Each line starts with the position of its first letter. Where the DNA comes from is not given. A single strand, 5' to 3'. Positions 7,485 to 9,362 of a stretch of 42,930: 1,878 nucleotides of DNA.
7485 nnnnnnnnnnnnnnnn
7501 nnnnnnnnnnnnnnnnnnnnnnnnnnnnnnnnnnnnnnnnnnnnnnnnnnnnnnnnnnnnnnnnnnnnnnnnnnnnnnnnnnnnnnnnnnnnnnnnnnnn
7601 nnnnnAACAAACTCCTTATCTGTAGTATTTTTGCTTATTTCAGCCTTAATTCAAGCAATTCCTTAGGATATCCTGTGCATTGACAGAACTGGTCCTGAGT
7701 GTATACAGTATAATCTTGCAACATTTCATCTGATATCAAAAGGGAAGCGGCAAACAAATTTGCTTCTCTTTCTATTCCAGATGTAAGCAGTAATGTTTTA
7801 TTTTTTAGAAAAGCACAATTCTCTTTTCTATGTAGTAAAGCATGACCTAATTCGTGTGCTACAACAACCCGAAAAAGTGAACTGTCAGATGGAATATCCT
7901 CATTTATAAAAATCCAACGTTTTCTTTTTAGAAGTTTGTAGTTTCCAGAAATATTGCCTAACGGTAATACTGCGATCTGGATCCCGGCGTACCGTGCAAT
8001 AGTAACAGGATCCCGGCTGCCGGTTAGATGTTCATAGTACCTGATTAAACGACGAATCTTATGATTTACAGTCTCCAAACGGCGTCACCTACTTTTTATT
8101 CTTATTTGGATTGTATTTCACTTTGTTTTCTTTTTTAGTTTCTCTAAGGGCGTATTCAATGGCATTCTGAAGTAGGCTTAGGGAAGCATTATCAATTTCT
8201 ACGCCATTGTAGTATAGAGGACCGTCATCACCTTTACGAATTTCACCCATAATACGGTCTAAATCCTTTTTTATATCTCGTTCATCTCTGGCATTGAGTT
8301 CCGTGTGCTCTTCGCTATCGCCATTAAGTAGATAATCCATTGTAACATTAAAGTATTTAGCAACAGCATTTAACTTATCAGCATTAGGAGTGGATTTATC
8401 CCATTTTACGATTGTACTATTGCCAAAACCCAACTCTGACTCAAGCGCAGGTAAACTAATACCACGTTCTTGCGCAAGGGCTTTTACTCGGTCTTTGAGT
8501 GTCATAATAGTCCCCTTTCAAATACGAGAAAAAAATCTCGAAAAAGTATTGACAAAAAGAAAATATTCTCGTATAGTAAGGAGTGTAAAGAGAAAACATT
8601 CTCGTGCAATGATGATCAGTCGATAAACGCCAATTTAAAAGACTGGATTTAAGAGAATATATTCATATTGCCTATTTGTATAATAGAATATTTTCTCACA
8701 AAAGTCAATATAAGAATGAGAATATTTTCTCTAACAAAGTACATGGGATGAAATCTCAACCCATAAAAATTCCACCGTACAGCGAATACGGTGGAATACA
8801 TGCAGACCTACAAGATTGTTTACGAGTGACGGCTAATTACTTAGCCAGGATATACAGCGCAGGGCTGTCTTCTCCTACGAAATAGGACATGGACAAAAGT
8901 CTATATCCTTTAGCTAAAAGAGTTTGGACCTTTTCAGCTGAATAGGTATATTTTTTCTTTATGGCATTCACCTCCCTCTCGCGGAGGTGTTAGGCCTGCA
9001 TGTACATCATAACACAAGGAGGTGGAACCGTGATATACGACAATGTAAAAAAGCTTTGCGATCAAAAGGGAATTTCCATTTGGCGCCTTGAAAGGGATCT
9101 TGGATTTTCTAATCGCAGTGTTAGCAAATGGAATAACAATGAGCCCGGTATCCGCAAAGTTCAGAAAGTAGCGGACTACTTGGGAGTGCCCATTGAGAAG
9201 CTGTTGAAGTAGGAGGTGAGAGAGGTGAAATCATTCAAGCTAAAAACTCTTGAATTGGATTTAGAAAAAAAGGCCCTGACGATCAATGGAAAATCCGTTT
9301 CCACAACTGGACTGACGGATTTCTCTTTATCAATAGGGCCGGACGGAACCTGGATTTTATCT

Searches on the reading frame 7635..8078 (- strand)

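Call 7: search_protein_families(library=pfam, max_evalue=0.01, proteins=[window:7635-8078:-])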
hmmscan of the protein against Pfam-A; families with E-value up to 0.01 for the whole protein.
window:7635-8078:- (147 aa): 1 family
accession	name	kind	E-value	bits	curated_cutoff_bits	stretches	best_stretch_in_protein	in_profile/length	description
PF06114.19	Peptidase_M78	-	2.4e-14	53.6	22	1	29-124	2-96/123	IrrE N-terminal-like domain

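Call 8: search_protein_families(library=phrogs, max_evalue=0.001, proteins=[window:7635-8078:-])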
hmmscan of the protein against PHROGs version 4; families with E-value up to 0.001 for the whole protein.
window:7635-8078:- (147 aa): 4 families
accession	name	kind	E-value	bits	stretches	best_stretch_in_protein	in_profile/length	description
phrog_87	-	other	8.9e-24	85.5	1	3-147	20-162/227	metallo-protease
phrog_2439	-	transcription regulation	2.7e-09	37.4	1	54-123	183-248/367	transcriptional regulator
phrog_1914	-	unknown function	4.5e-09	37.3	1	52-132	78-160/222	-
phrog_19315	-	unknown function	8e-08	32.7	1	47-127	73-157/348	-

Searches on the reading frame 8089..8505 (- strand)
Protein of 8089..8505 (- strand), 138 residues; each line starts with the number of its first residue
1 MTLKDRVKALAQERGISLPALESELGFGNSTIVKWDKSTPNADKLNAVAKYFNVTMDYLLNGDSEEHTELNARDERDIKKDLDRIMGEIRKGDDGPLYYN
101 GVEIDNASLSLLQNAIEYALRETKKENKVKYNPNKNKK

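Call 7: search_protein_families(library=pfam, max_evalue=0.01, proteins=[window:8089-8505:-])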
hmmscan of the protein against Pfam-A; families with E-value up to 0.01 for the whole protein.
window:8089-8505:- (138 aa): 3 families
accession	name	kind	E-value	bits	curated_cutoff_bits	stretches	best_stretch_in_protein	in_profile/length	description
PF12844.13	HTH_19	-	7.1e-08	32.7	30.2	1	6-63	3-62/64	Helix-turn-helix domain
PF01381.28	HTH_3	-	0.00024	21.5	23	1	8-59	2-55/55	Helix-turn-helix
PF13443.12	HTH_26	-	0.0011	19.6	22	1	8-57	3-55/63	Cro/C1-type HTH DNA-binding domain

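Call 8: search_protein_families(library=phrogs, max_evalue=0.001, proteins=[window:8089-8505:-])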
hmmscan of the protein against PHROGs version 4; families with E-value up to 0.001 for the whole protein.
window:8089-8505:- (138 aa): 7 families
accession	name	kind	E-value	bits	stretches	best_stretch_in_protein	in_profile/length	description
phrog_8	-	transcription regulation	1.9e-17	64.7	1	1-81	75-150/346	transcriptional regulator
phrog_18248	-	transcription regulation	3e-14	53.8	1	1-70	1-71/264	transcriptional regulator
phrog_4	-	transcription regulation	1.6e-09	38.3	1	1-70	135-202/400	transcriptional repressor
phrog_3037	-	transcription regulation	1.1e-07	32.9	1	3-126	27-138/189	transcriptional repressor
phrog_2967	-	transcription regulation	6.7e-06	26.8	1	4-73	12-78/225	transcriptional regulator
phrog_1994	-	DNA, RNA and nucleotide metabolism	6.2e-05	24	1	5-70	2-70/170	DNA binding protein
phrog_2439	-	transcription regulation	0.00018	21.5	1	5-81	10-89/367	transcriptional regulator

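Call 26: search_protein_families(library=ncbifam, max_evalue=0.01, proteins=[window:8089-8505:-])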
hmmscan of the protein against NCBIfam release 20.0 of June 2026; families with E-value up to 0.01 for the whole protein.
window:8089-8505:- (138 aa): 2 families
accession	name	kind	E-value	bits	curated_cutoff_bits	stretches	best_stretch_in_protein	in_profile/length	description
NF041951.1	phage_RstR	subfamily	6e-07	29.7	80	1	1-71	1-73/108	RstR family transcriptional repressor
NF007257.0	PRK09706.1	subfamily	0.00095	19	101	1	2-78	5-83/135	transcriptional repressor DicA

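Call 42: find_related_loci(query=window:8089-8505:-, collection=viral_contigs, flank=2500)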
Query window:8089-8505:- (138 aa) in viral_contigs; peptide patterns used: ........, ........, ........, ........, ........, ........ (x = any residue, [..] = any of these).
110 stretches matched a pattern; 94 encode a relative of the query (tblastn E <= 1e-3); the best 80 are kept; 80 distinct loci.
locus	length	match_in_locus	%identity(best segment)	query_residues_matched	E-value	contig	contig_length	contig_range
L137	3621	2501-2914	100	1-138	4e-90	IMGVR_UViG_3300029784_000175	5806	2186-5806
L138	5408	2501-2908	88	1-138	2e-76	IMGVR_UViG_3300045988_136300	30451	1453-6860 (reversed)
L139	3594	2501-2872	73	1-124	6e-55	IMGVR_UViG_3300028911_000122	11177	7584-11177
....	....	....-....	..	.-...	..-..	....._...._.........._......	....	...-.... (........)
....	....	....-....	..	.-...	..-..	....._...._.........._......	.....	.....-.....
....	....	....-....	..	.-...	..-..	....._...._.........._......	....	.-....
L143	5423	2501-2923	59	1-138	9e-53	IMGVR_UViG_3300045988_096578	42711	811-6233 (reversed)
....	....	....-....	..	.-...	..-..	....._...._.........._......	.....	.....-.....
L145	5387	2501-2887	67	1-126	5e-52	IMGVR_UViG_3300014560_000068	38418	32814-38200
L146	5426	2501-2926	58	1-138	1e-50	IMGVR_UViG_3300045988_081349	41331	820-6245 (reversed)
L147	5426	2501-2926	57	1-138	1e-50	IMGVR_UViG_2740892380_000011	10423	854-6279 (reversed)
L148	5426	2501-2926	57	1-138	1e-50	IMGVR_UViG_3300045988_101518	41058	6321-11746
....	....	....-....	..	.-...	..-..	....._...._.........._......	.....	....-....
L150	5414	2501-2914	58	1-138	3e-49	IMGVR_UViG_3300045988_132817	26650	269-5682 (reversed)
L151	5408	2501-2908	59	1-138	7e-48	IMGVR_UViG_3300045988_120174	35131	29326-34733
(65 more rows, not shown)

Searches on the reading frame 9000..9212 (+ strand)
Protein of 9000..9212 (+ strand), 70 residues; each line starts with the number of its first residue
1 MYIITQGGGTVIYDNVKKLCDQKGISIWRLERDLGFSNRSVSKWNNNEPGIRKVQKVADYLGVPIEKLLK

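Call 7: search_protein_families(library=pfam, max_evalue=0.01, proteins=[window:9000-9212:+])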
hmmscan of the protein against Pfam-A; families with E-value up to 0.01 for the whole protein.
window:9000-9212:+ (70 aa): 3 families
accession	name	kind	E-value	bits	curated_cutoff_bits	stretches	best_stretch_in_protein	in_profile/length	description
PF13443.12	HTH_26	-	2.4e-07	31.3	22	1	15-69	1-58/63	Cro/C1-type HTH DNA-binding domain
PF01381.28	HTH_3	-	3.5e-06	27.4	23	1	16-68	1-55/55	Helix-turn-helix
PF12844.13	HTH_19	-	5.7e-06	26.6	30.2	1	15-69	3-59/64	Helix-turn-helix domain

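Call 8: search_protein_families(library=phrogs, max_evalue=0.001, proteins=[window:9000-9212:+])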
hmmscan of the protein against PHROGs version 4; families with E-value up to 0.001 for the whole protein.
window:9000-9212:+ (70 aa): 6 families
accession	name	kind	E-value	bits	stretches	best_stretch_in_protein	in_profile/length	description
phrog_8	-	transcription regulation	1.7e-13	51.7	1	12-69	77-136/346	transcriptional regulator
phrog_18248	-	transcription regulation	2e-13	51.1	1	12-68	3-59/264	transcriptional regulator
phrog_4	-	transcription regulation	6.7e-07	29.6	1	12-69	137-192/400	transcriptional repressor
phrog_3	-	transcription regulation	3.8e-06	27.9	1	10-69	87-146/430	transcriptional repressor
phrog_2967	-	transcription regulation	0.0001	22.9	1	12-64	11-65/225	transcriptional regulator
phrog_4779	-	transcription regulation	0.00046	21.7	1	14-61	5-52/98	transcriptional regulator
